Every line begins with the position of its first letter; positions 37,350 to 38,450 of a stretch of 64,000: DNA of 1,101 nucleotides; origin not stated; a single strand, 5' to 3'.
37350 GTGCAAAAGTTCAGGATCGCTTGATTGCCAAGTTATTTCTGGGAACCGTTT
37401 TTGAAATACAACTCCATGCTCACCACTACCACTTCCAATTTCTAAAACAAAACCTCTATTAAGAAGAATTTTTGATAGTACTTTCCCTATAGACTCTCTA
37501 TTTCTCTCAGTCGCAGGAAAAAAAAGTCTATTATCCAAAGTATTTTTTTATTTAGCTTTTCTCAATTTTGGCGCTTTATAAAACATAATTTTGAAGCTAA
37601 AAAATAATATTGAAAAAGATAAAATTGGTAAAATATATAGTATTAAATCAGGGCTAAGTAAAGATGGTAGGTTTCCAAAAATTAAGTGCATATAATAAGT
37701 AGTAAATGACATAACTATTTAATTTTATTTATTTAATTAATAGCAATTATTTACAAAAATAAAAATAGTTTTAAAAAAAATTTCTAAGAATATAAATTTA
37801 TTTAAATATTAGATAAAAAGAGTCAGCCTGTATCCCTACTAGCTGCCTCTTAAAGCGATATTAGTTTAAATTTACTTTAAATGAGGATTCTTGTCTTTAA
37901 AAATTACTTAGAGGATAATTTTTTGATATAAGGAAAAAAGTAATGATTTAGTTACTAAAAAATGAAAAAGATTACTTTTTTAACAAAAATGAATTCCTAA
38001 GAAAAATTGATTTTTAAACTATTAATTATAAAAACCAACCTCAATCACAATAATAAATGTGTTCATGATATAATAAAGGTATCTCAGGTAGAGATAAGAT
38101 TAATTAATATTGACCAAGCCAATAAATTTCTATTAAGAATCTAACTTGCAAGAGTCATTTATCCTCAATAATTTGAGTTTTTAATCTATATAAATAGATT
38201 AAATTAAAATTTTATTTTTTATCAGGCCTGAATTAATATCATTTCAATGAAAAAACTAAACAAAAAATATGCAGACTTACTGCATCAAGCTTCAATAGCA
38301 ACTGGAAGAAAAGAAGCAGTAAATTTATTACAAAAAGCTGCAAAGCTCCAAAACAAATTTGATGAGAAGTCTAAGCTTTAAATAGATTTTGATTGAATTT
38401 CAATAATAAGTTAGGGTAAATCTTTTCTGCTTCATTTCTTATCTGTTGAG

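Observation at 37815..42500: Two inverted paralogous hairpin/U-tract RNA elements with an identical 11-nt loop core and compensatory stem changes flank the hli sub-cluster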

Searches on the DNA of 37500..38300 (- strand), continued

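Call 69: search_with_rna_model(model_id=R1, sources=[L009, L010, L011, L012, L015, L017, L018, L020, L021, L027, L031, L033, L034, L035, L038, L039, L041, L042, L043, L044, L045, L046, L047, L048, L054, L055, L056, L057, L058, L061, L062, L063, L066, L067, L069, L070, L071, L073, L074, L076, L077, L078, L079, L081, L082, L083, L085, L086, L087, L089, L091, L092, L093, L094, L095, L097, L098, L099, L100, L101, L102, L105, L106, L107, L109, L110, L111, L113, L114, L115, L116, L117, L118, L119, L123, L124, L125, L126, L127, L128, L129, L130, L131, L133, L134], max_evalue=0.001)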
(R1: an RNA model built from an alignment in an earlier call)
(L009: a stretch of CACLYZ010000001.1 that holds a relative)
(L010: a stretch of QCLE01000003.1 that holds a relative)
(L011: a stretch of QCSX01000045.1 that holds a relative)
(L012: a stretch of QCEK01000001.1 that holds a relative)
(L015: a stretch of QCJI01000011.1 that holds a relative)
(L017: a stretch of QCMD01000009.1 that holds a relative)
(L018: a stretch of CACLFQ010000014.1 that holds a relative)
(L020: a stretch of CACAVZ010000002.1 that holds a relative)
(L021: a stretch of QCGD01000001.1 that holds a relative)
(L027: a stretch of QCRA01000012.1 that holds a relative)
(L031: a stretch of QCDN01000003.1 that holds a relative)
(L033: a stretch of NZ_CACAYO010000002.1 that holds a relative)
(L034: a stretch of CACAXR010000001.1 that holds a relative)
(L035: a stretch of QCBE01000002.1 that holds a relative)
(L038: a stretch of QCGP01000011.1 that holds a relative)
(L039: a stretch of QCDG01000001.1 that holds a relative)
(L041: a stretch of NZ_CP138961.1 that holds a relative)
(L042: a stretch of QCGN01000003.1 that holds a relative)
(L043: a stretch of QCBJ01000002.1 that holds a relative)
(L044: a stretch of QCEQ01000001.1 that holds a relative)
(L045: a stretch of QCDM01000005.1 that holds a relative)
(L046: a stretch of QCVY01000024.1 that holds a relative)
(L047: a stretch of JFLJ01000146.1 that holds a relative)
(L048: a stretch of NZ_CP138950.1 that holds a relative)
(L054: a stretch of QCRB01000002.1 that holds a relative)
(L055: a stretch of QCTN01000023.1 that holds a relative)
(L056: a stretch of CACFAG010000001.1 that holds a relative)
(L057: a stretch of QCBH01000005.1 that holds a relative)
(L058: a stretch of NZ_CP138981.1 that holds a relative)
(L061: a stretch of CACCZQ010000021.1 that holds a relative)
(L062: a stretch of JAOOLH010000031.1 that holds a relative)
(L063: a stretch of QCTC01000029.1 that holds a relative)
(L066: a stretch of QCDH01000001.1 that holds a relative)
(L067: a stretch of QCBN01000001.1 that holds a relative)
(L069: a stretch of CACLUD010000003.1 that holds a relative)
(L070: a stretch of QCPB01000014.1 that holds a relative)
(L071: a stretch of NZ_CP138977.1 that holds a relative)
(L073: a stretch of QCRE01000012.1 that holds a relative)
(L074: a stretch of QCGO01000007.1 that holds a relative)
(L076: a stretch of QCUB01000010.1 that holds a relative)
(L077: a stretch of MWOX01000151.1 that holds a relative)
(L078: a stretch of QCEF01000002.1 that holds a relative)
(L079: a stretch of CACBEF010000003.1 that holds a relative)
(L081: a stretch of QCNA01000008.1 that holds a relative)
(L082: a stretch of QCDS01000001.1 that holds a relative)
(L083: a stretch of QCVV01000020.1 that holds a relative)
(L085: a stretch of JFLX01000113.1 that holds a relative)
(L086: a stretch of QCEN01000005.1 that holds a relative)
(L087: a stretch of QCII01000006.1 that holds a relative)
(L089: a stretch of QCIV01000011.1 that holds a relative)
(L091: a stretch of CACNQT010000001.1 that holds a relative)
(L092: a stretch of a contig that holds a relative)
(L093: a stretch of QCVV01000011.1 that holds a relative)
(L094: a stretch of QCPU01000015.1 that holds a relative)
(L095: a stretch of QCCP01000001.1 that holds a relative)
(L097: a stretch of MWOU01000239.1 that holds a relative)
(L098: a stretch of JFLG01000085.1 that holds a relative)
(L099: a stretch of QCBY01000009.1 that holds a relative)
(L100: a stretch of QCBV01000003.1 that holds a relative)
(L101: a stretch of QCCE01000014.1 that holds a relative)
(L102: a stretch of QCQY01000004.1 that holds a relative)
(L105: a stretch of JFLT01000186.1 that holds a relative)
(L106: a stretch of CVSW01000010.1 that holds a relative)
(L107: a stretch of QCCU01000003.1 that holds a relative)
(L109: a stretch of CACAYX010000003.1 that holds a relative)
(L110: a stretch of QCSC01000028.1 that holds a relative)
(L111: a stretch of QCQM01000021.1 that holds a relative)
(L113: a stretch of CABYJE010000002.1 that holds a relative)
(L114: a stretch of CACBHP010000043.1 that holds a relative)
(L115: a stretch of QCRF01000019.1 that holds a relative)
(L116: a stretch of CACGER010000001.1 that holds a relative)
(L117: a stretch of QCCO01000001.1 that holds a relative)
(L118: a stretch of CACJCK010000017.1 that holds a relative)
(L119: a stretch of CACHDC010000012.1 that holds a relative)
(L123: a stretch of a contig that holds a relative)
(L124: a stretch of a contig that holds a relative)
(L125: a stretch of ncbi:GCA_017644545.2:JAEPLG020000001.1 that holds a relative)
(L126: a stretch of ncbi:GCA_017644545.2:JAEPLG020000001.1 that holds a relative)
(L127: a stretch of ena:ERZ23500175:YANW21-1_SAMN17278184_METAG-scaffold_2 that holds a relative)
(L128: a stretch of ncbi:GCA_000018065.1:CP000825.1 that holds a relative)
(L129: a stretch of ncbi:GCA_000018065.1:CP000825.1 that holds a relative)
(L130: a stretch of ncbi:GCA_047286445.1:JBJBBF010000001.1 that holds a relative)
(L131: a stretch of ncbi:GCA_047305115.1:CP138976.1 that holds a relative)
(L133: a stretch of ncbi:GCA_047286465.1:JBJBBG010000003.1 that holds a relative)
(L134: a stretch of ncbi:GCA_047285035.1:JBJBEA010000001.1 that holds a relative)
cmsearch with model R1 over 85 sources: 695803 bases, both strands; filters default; matches with E-value up to 0.001: 140.
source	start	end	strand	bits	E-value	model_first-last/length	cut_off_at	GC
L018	692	766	+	89.4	2.9e-16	1-75/75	no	0.27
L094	1230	1304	-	89.4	2.9e-16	1-75/75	no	0.27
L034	5695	5769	-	89.3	3.1e-16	1-75/75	no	0.28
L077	6846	6920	+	89.1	3.5e-16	1-75/75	no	0.25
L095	7710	7784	+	89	3.7e-16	1-75/75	no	0.27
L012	1781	1855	-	88.7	4.1e-16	1-75/75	no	0.28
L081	6703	6777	-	88.7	4.1e-16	1-75/75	no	0.28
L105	5194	5268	-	88.7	4.1e-16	1-75/75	no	0.28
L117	262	336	-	88.6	4.4e-16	1-75/75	no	0.27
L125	5715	5789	-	88.4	5.1e-16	1-75/75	no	0.29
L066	3071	3145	-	87.7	7.2e-16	1-75/75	no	0.29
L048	7726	7800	+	87.5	7.8e-16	1-75/75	no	0.28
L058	4015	4089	+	87.4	8.4e-16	1-75/75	no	0.27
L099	433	508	+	86.4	1.5e-15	1-75/75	no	0.28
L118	5152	5226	-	86.1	1.7e-15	1-75/75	no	0.27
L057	7048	7122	-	86.1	1.7e-15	1-75/75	no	0.28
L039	2460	2534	-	86.1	1.7e-15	1-75/75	no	0.28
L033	7081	7155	-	85.8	2e-15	1-75/75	no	0.29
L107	2764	2838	-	85.7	2.1e-15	1-75/75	no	0.25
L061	1635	1709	+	85.5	2.3e-15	1-75/75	no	0.28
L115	6132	6206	+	85.4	2.5e-15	1-75/75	no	0.28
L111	6383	6457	-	85.3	2.6e-15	1-75/75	no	0.28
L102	7476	7550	-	85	3.1e-15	1-75/75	no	0.28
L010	3627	3701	-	85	3.1e-15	1-75/75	no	0.28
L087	6954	7028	+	84.8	3.4e-15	1-75/75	no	0.31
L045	7196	7270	-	84.7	3.5e-15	1-75/75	no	0.29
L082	1677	1751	+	84.7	3.6e-15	1-75/75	no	0.28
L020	3195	3269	-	84.7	3.6e-15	1-75/75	no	0.29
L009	365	439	-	84.5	3.9e-15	1-75/75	no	0.28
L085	6262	6336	-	84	5.2e-15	1-75/75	no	0.31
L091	4710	4784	-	83.9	5.3e-15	1-75/75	no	0.25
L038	696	770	-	83.7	6.1e-15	1-75/75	no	0.25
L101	6595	6669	+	83.3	7.5e-15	1-75/75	no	0.27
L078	1781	1855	-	83.3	7.6e-15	1-75/75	no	0.28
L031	2923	2997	-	83.2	7.8e-15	1-75/75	no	0.29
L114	2990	3064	-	82.1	1.4e-14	1-75/75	no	0.31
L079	5726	5800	+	82.1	1.4e-14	1-75/75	no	0.29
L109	7623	7697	+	81.8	1.6e-14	1-75/75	no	0.28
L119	5087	5161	+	81.8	1.7e-14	1-75/75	no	0.29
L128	5715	5789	-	81.5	1.9e-14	1-75/75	no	0.32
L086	3458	3533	-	81.3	2.1e-14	1-75/75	no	0.22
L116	3822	3896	-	81.2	2.2e-14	1-75/75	no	0.31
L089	904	978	+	81.2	2.2e-14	1-75/75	no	0.31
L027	3810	3884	-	81.1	2.4e-14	1-75/75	no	0.33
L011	3371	3445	+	80.3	3.6e-14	1-75/75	no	0.31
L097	1288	1362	+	80.2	3.9e-14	1-75/75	no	0.28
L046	5392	5466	+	80.2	3.9e-14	1-75/75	no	0.27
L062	2584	2659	+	79.7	4.9e-14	1-75/75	no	0.28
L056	1648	1722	-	79.6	5.2e-14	1-75/75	no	0.31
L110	5264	5339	+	78.9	7.6e-14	1-75/75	no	0.22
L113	3441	3515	+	78.4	9.7e-14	1-75/75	no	0.29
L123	6861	6936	+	78.2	1.1e-13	1-75/75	no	0.25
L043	3276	3350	+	77.9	1.3e-13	1-75/75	no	0.29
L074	5853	5928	+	77.4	1.7e-13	1-75/75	no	0.2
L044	4597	4671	-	76.9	2.2e-13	1-75/75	no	0.27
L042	4207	4282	+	76.8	2.3e-13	1-75/75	no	0.25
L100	4754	4829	-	76.7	2.5e-13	1-75/75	no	0.29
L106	447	522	-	76.6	2.6e-13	1-75/75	no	0.25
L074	3559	3633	-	76.4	2.9e-13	1-75/75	no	0.35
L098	7571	7644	-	76.3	3e-13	1-75/75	no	0.3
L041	4664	4739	-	76.2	3.2e-13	1-75/75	no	0.26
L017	7367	7442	-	75.6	4.3e-13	1-75/75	no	0.38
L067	1898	1971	-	75.6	4.4e-13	1-75/75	no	0.27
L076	4467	4542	-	75.5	4.6e-13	1-75/75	no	0.29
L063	544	619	+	75.2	5.3e-13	1-75/75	no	0.24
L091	6417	6488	+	75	6.1e-13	1-75/75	no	0.38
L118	6836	6907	+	75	6.1e-13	1-75/75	no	0.35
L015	7602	7676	+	74.8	6.8e-13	1-75/75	no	0.33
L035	3502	3576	-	74.6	7.5e-13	1-75/75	no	0.25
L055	2689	2763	-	74.3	8.9e-13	1-75/75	no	0.33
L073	2681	2756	+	74.2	9.3e-13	1-75/75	no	0.32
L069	149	223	-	74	1e-12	1-75/75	no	0.35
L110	2554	2628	-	74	1e-12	1-75/75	no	0.35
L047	144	217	-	73.8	1.1e-12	1-75/75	no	0.26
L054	3620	3695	-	73.7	1.2e-12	1-75/75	no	0.3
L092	2709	2784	+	73.2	1.6e-12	1-75/75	no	0.26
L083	4840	4913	+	72.9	1.8e-12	1-75/75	no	0.27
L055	5404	5479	+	72.6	2.1e-12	1-75/75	no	0.25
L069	2858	2933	+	72.3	2.5e-12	1-75/75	no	0.28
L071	4581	4652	+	71.6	3.6e-12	1-75/75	no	0.4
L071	2937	3011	-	71.5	3.9e-12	1-75/75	no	0.31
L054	5276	5350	+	71.4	4e-12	1-75/75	no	0.36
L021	5522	5596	-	71.3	4.3e-12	1-75/75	no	0.4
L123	5238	5309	-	71.2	4.5e-12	1-75/75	no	0.4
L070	2594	2668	-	70.5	6.7e-12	1-75/75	no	0.35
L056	3325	3395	+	70.5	6.7e-12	1-75/75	no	0.37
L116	5384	5455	+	70.2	7.7e-12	1-75/75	no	0.35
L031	4620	4690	+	69.9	9e-12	1-75/75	no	0.38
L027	5465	5536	+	69.8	9.5e-12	1-75/75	no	0.38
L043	1635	1705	-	69.2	1.3e-11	1-75/75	no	0.39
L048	6018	6088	-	68.9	1.5e-11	1-75/75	no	0.37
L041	6181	6252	+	68.7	1.7e-11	1-75/75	no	0.38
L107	4201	4271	+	68.4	2e-11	1-75/75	no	0.39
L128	7422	7493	+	68.2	2.2e-11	1-75/75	no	0.36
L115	4497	4567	-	68.1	2.3e-11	1-75/75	no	0.41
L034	7228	7298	+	68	2.5e-11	1-75/75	no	0.39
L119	3600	3670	-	68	2.5e-11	1-75/75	no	0.42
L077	5404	5474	-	67.8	2.8e-11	1-75/75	no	0.41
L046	1485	1559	-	67.7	2.9e-11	1-75/75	no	0.37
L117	1886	1957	+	67.7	2.9e-11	1-75/75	no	0.38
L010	5301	5371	+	67.7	3e-11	1-75/75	no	0.39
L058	2574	2644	-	67.7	3e-11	1-75/75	no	0.39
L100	6357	6428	+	67.4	3.3e-11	1-75/75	no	0.38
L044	6157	6227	+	67.4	3.4e-11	1-75/75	no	0.38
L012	3205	3275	+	67.2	3.8e-11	1-75/75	no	0.39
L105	6618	6688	+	67.2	3.8e-11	1-75/75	no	0.39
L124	1277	1351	-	66.7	5e-11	1-75/75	no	0.4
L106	2057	2127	+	66.6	5.1e-11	1-75/75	no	0.41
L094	2709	2779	+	66.4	5.8e-11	1-75/75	no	0.37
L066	4498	4568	+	66.2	6.3e-11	1-75/75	no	0.39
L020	4868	4938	+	65.7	8.3e-11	1-75/75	no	0.39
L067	3586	3656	+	65.6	8.6e-11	1-75/75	no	0.37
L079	4284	4354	-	65.6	8.9e-11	1-75/75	no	0.41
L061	198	268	-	64.8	1.4e-10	1-75/75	no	0.41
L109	6180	6250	-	64.6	1.5e-10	1-75/75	no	0.41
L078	3458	3529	+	63.9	2.1e-10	1-75/75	no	0.38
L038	2386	2456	+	63.4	2.9e-10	1-75/75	no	0.39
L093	6473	6547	+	63.3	3e-10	1-75/75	no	0.43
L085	7911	7979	+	62.6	4.3e-10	1-75/75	no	0.36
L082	246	316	-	61.8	6.7e-10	1-75/75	no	0.42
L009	1991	2060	+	61.4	8.3e-10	1-75/75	no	0.37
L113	1905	1976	-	61.1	9.6e-10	1-75/75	no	0.36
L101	4929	5000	-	61.1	9.7e-10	1-75/75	no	0.39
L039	3900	3969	+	58.5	3.9e-09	1-75/75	no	0.37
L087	5365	5435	-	58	4.8e-09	1-75/75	no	0.37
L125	7151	7220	+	57.5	6.5e-09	1-75/75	no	0.37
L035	5176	5247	+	57.1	7.7e-09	1-75/75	no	0.39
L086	5137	5208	+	56.9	8.7e-09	1-75/75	no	0.36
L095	6271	6341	-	53.1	6.6e-08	1-75/75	no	0.45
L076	4446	4522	+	40.6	5e-05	1-75/75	no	0.25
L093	2795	2866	-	39.6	8.4e-05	1-75/75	no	0.26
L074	5873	5941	-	38.5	0.00015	1-75/75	no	0.22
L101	6614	6686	-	38.3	0.00017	1-75/75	no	0.27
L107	2747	2819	+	36.8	0.00037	1-75/75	no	0.26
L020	3174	3250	+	36.3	0.0005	1-75/75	no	0.29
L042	4227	4294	-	36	0.00057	1-75/75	no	0.28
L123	6881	6955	-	35.7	0.00066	1-75/75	no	0.27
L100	4735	4809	+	35.5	0.00073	1-75/75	no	0.32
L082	1696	1771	-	35.3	0.00082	1-75/75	no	0.29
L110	5284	5355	-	35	0.00097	1-75/75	no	0.28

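Call 75: search_with_rna_model(model_id=R1, sources=[L075, L008, L016, L007, L014, L060, L024, L049], max_evalue=1, show_alignments=2)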
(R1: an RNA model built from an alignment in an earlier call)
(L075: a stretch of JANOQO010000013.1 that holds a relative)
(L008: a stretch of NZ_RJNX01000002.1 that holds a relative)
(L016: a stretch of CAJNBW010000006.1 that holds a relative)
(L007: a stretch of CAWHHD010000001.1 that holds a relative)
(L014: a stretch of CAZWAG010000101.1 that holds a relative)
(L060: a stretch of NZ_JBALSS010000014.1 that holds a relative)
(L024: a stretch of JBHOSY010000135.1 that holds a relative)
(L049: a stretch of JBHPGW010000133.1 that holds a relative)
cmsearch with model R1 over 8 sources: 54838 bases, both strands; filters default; matches with E-value up to 1: 1.
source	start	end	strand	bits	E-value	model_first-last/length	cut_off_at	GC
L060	323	391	-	17.4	0.84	1-75/75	no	0.3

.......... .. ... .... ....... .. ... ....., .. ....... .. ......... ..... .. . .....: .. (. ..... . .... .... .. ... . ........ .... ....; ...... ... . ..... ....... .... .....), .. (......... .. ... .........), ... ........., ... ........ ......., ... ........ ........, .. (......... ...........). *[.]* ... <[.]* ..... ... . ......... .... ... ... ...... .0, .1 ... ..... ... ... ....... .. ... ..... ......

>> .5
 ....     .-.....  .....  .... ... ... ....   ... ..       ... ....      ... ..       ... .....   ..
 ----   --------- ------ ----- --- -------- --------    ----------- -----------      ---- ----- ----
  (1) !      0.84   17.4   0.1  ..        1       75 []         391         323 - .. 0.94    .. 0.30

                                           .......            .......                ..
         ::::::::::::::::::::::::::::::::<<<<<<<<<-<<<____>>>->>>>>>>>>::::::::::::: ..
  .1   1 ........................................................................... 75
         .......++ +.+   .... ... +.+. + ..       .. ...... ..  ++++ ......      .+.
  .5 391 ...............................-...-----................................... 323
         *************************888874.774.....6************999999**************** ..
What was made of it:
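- Tried and rejected: No model match, so these are chance hits (call 75).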

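Call 77: search_with_rna_model(model_id=R1, sources=[L141, L142, L143, L144], max_evalue=1, show_alignments=3)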
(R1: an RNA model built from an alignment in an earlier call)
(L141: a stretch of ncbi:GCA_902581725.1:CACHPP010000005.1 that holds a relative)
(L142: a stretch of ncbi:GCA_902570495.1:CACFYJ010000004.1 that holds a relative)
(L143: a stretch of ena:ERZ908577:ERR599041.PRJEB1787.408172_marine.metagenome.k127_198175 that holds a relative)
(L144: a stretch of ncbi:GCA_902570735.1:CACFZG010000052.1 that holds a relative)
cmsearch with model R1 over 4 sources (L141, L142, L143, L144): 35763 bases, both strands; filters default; matches with E-value up to 1: 5.
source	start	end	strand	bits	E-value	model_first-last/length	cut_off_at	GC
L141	10104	10179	+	58.2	2.3e-10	1-75/75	no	0.36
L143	2115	2190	+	56.7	4.9e-10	1-75/75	no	0.34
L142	5345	5420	+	56.3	6.3e-10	1-75/75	no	0.34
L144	3143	3218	+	52.7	4.1e-09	1-75/75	no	0.33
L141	4326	4387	-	17.7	0.46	1-75/75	no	0.26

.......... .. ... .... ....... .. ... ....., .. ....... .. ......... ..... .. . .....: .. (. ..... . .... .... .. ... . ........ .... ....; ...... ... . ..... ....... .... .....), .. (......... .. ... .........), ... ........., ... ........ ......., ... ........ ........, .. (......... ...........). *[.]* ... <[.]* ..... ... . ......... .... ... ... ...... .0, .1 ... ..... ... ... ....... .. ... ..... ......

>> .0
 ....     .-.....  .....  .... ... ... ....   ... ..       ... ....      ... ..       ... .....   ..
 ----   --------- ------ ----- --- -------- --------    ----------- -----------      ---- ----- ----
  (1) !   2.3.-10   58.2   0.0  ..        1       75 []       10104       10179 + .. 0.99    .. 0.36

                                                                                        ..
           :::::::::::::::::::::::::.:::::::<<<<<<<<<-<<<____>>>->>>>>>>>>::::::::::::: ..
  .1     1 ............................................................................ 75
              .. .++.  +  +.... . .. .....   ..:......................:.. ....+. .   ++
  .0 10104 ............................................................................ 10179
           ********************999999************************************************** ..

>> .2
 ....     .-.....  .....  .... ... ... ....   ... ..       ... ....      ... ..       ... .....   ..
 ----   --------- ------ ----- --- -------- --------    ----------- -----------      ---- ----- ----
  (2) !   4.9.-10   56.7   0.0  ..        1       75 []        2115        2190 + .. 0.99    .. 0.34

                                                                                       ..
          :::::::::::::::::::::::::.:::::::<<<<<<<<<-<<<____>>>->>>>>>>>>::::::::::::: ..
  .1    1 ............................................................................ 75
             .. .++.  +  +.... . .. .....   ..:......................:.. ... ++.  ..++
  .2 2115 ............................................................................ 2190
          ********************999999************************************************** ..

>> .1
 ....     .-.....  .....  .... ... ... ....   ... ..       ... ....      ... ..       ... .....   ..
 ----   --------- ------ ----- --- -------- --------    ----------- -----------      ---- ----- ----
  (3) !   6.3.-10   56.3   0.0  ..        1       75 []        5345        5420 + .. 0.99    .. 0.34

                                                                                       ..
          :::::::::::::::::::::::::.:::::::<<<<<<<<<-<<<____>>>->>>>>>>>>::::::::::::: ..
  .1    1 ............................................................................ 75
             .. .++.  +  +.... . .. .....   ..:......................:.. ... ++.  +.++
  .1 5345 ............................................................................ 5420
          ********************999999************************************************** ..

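Call 83: search_dna_similar(query=window:37805-37960:-, collection=phages, mode=distant, max_evalue=0.01, max_rows=10)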
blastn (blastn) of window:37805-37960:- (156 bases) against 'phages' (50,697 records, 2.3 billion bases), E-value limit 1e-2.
No match.
